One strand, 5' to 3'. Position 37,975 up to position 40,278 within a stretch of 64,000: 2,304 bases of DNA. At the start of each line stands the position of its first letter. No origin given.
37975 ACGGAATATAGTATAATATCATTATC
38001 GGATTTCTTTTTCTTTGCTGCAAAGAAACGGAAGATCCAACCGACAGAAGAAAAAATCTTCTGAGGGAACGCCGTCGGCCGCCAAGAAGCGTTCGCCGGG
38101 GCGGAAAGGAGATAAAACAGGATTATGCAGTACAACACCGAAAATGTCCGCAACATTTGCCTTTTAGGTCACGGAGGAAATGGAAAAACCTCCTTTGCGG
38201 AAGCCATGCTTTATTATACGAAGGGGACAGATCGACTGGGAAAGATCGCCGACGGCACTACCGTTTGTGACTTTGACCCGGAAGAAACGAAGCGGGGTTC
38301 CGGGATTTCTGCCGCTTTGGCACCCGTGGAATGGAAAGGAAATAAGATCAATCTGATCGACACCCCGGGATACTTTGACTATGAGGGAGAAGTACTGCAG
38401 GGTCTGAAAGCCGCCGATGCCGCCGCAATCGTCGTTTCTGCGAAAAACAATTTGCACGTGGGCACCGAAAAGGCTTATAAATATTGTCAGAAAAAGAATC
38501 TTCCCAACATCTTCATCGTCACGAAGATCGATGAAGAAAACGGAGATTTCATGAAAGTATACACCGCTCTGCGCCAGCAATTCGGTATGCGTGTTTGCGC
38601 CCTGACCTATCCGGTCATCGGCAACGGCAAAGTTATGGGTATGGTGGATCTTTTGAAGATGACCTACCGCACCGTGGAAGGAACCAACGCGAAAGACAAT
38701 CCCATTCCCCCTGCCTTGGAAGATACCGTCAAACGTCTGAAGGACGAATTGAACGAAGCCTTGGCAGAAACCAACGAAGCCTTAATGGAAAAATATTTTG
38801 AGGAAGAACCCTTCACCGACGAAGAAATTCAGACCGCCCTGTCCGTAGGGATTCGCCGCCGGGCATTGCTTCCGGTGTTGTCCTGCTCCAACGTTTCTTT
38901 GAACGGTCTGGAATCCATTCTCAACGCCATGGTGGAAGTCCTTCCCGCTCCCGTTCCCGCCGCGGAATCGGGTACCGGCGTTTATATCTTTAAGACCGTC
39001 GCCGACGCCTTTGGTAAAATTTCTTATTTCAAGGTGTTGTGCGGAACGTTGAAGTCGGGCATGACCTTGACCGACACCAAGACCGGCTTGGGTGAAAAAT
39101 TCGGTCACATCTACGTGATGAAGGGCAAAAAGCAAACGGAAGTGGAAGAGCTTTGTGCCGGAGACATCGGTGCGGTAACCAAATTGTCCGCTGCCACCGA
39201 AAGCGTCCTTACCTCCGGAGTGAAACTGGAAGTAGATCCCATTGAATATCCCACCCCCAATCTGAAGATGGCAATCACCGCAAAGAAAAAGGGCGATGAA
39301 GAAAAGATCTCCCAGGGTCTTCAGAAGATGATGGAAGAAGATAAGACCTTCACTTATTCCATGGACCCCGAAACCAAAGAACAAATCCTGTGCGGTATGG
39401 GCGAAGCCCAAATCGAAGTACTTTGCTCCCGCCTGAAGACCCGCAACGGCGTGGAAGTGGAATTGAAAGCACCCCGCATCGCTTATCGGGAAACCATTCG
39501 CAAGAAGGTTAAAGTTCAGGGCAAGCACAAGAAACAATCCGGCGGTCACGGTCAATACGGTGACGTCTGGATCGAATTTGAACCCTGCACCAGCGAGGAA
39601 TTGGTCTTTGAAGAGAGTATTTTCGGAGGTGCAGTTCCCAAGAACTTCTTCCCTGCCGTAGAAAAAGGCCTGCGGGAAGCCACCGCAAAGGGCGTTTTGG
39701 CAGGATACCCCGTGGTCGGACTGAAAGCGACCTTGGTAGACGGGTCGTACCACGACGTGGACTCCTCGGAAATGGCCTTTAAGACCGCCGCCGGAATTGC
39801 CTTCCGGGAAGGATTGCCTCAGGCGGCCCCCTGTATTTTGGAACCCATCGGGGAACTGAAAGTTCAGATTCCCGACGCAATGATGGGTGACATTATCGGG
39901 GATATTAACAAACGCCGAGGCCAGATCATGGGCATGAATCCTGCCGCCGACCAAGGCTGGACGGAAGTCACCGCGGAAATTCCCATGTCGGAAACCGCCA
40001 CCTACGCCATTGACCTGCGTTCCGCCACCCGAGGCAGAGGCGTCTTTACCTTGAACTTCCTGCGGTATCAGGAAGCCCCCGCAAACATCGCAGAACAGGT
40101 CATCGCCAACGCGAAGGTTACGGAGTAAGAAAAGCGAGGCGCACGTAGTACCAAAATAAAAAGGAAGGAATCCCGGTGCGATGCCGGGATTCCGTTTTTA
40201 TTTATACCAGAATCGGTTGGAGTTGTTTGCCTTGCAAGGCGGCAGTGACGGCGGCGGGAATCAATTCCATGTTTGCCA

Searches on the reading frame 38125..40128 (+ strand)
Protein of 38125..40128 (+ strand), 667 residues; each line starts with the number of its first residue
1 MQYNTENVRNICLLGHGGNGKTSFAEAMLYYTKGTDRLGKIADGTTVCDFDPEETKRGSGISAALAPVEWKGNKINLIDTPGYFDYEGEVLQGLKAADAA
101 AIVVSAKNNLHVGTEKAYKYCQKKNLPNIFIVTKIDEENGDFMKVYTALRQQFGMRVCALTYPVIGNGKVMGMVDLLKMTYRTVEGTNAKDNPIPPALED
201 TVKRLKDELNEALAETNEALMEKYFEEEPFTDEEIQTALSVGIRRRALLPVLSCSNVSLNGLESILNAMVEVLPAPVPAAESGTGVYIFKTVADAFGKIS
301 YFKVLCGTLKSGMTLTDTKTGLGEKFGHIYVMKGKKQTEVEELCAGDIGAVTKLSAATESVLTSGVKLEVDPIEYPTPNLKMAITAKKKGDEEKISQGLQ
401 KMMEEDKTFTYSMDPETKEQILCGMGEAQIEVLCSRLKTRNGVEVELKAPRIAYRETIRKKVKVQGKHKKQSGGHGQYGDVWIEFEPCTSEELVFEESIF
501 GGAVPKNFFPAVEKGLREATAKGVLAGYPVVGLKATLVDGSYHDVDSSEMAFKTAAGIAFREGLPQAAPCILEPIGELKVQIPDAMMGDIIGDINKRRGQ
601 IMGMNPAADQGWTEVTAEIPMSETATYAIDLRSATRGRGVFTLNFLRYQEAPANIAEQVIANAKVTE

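Call 85: search_protein_families(library=pfam, proteins=[window:38125-40128:+], max_evalue=0.00001)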
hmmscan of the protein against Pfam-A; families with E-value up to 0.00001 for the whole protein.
window:38125-40128:+ (667 aa): 6 families
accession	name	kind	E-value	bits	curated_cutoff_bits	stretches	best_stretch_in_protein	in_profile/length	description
PF03764.24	EFG_IV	-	2.4e-44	150.4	24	1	450-567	1-120/121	Elongation factor G, domain IV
PF00009.33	GTP_EFTU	-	9e-35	120.4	26.5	1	7-274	2-187/188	Elongation factor Tu GTP binding domain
PF00679.30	EFG_C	-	4.3e-26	91.2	27.9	1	571-658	2-88/89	Elongation factor G C-terminus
PF14492.12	EFG_III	-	1.4e-25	89.6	27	1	376-448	2-74/75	Elongation Factor G, domain III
PF22042.2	EF-G_D2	-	1e-10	42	27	1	287-358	5-75/84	Elongation factor G domain 2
PF16658.11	RF3_C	-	6.8e-07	29.6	40.1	1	378-464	9-95/132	Class II release factor RF3, C-terminal domain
